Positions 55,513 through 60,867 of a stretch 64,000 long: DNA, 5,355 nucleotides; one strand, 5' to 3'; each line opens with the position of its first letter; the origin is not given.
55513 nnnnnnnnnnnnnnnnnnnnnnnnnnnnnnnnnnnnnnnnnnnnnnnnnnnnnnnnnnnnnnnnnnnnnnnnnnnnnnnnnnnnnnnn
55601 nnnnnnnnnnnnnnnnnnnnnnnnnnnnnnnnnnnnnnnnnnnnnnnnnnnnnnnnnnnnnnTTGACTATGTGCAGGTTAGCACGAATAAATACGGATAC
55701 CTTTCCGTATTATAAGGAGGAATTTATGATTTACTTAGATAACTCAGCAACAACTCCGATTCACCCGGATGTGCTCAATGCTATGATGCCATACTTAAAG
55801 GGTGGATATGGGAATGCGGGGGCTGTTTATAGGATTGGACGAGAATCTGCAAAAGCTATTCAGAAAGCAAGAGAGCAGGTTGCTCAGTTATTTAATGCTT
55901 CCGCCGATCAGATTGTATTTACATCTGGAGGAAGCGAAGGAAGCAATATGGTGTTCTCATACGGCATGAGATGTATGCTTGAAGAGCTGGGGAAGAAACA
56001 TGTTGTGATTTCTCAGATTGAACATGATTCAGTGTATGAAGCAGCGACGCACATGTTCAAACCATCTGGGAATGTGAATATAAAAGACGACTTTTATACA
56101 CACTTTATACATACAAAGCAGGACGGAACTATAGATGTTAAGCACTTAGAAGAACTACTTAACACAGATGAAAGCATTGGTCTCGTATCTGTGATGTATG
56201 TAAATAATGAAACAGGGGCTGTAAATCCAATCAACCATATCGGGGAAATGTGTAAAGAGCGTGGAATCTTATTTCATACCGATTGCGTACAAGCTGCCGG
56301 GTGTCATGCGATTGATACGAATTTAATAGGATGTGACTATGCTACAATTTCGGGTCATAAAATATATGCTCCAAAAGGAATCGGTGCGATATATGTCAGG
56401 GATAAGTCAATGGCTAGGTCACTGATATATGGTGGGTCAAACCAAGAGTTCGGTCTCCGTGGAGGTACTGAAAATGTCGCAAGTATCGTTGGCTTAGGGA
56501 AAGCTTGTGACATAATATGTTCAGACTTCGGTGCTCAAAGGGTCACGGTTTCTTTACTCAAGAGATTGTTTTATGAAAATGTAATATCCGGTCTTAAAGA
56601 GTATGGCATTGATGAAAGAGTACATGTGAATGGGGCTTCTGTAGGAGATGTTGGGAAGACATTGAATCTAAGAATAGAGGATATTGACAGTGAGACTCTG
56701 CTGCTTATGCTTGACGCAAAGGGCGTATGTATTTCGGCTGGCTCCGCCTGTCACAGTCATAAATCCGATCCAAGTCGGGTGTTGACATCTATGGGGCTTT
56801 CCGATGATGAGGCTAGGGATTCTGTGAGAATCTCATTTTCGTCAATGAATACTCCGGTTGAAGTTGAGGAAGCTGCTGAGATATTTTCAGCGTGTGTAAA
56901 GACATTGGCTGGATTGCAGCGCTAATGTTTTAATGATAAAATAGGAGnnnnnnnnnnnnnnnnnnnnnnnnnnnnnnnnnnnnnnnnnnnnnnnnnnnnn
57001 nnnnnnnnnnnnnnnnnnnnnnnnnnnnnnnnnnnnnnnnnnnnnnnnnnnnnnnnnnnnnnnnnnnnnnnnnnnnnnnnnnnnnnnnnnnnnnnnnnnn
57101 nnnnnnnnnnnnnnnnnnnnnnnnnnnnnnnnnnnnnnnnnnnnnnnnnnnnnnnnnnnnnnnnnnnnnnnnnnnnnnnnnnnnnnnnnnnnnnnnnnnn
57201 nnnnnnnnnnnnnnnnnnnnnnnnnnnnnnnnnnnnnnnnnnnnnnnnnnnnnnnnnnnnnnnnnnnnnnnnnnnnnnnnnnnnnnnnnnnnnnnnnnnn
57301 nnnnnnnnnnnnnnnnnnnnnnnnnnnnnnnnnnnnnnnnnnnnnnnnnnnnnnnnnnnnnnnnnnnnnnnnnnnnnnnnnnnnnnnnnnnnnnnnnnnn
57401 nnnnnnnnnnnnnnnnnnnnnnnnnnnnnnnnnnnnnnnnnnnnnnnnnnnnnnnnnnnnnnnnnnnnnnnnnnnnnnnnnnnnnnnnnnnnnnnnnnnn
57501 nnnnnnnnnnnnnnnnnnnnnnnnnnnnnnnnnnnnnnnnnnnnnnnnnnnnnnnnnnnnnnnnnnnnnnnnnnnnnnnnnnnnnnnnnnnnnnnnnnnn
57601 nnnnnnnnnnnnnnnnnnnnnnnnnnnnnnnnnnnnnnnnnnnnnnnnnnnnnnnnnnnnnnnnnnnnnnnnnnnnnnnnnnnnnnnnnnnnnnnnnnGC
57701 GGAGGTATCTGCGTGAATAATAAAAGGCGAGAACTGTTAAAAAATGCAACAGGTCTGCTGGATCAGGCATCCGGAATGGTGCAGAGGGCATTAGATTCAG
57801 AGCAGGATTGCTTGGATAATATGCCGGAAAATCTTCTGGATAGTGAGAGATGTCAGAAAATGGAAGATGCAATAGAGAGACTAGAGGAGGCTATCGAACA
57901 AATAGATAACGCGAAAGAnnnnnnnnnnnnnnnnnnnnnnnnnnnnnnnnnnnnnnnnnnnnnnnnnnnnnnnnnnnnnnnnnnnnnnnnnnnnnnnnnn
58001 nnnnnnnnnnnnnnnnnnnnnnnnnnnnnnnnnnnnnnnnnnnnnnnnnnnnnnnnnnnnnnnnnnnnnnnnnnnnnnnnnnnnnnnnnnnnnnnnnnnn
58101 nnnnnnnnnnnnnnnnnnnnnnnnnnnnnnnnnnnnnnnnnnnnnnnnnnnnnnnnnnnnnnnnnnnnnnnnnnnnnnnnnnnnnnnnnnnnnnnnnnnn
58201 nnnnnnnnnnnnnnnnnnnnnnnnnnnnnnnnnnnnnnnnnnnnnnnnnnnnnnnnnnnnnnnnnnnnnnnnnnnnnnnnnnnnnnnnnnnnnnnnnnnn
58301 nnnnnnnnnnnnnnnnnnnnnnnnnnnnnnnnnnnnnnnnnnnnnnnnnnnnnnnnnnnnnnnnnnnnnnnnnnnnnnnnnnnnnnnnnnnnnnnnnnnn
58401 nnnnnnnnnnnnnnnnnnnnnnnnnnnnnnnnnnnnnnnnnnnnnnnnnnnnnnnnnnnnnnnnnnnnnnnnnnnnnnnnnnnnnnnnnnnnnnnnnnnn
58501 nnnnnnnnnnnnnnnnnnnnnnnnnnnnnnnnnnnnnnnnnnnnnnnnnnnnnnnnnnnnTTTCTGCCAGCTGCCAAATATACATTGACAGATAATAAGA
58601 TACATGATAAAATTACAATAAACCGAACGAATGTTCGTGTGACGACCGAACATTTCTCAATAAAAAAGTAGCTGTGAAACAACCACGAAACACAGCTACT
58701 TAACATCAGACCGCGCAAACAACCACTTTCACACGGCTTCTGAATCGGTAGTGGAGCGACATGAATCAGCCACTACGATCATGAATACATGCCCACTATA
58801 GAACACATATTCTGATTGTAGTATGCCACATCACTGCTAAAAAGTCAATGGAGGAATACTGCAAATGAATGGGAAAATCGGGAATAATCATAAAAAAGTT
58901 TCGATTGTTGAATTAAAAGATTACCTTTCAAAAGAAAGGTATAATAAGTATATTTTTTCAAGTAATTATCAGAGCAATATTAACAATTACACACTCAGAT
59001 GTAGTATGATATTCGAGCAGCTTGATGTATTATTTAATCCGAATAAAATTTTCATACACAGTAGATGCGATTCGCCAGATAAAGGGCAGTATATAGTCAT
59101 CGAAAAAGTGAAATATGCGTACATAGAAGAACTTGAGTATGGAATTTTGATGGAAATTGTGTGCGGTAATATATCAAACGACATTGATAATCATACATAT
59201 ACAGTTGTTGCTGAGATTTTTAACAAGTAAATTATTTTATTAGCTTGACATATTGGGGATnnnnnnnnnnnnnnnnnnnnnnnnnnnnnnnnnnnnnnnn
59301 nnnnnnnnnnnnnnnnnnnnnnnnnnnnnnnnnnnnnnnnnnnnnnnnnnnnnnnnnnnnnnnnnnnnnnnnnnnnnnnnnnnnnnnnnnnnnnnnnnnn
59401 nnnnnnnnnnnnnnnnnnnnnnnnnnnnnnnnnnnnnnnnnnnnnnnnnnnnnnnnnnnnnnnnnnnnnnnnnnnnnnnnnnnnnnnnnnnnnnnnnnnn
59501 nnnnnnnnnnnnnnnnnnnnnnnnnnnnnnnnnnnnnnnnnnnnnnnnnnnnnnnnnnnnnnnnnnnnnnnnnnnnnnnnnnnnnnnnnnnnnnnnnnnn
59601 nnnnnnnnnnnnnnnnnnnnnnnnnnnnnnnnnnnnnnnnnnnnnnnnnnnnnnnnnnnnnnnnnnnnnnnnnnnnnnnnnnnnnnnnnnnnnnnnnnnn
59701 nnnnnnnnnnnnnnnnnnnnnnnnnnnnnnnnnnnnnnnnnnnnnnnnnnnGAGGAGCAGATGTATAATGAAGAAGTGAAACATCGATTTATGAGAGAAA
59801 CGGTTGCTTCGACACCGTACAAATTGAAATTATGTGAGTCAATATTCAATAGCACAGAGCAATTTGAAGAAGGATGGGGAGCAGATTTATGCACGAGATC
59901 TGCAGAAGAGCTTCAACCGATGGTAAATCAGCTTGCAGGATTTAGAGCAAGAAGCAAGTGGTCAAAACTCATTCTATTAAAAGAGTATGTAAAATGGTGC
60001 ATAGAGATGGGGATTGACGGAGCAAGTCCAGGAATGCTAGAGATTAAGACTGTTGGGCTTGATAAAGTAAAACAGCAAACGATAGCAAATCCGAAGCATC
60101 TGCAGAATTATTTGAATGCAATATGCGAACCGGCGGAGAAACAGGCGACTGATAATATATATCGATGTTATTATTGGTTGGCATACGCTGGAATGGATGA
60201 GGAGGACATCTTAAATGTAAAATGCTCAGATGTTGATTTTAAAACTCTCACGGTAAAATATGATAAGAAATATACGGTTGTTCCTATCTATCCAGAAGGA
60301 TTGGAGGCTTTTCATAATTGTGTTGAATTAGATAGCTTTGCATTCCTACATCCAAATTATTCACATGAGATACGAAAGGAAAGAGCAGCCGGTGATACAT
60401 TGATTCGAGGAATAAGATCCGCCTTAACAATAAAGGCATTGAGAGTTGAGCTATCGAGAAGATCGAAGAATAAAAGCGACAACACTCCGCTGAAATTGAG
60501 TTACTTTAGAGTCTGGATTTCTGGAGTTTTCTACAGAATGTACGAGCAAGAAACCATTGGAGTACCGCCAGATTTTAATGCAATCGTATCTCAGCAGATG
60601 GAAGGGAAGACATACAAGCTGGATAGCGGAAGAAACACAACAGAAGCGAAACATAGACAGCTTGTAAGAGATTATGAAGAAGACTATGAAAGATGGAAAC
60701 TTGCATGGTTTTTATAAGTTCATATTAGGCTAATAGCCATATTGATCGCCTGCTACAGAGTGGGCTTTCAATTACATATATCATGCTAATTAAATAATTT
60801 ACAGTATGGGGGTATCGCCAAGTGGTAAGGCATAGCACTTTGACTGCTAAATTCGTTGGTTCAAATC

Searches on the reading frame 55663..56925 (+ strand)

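Call 66: search_protein_families(library=pfam, proteins=[window:55663-56925:+], max_evalue=0.0001)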
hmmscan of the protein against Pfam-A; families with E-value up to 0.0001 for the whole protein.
window:55663-56925:+ (420 aa): 3 families
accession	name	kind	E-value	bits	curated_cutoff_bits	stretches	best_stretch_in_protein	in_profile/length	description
PF00266.25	Aminotran_5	-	1.4e-69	235.3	21.5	1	23-402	1-369/371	Aminotransferase class-V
PF01212.27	Beta_elim_lyase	-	4.6e-05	23.3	27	1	64-208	32-169/288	Beta-eliminating lyase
PF00282.25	Pyridoxal_deC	-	7.2e-05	22.1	27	1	143-250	166-284/375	Pyridoxal-dependent decarboxylase conserved domain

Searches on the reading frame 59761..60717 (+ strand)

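Call 35: search_protein_families(library=pfam, proteins=[window:59761-60717:+], max_evalue=0.001)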
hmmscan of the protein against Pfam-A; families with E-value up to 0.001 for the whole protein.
window:59761-60717:+ (318 aa): 1 family
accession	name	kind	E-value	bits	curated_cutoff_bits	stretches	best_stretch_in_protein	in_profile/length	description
PF22822.1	MrpR_N_CB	-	1.5e-13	51.6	27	1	1-82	1-79/79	MrpR, N-terminal core-binding domain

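Call 52: search_protein_families(library=ncbifam, proteins=[window:59761-60717:+], max_evalue=0.001)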
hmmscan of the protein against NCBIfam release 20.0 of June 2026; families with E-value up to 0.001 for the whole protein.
window:59761-60717:+ (318 aa): 0 families

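Call 53: search_protein_families(library=phrogs, proteins=[window:59761-60717:+], max_evalue=0.00001)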
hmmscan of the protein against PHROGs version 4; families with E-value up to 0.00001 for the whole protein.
window:59761-60717:+ (318 aa): 1 family
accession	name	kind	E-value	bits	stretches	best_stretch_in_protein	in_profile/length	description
phrog_5830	-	integration and excision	1e-15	58.8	1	1-172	3-172/318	integrase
